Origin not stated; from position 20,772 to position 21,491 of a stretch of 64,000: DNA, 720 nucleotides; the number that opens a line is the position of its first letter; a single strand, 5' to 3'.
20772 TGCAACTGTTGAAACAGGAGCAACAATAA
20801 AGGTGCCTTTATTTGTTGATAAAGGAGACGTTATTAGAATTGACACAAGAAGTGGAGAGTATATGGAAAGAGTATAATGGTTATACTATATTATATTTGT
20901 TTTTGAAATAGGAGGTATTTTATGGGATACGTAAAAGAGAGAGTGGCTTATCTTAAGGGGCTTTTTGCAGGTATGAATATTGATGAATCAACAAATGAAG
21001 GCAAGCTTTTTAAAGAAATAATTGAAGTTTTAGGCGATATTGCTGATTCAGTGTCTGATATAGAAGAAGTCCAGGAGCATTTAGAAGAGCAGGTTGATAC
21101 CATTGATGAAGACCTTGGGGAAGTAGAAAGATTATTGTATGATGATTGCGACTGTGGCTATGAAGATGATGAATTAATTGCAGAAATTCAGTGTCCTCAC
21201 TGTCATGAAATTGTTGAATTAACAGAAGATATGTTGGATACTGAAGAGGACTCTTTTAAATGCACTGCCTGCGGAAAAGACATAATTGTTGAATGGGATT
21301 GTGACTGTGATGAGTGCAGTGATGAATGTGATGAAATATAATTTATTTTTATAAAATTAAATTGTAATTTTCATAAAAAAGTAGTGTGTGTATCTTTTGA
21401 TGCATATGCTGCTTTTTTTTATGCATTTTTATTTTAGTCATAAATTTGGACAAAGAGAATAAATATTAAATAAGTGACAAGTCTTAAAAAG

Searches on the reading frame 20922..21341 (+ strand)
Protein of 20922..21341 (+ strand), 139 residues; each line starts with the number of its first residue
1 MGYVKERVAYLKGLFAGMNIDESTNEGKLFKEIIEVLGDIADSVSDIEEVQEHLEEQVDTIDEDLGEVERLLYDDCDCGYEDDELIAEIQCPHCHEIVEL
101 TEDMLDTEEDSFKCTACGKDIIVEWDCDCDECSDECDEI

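Call 47: search_protein_families(library=pfam, proteins=[window:20922-21341:+], max_evalue=0.01)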
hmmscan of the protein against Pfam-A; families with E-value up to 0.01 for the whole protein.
window:20922-21341:+ (139 aa): 2 families
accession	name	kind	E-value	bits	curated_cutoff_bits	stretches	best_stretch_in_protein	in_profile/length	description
PF25206.1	DUF7836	-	0.00014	22.1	26.7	1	86-119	5-38/59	Domain of unknown function (DUF7836)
PF13717.11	Zn_ribbon_4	-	0.00024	21.4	30.3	1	89-119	3-33/36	zinc-ribbon domain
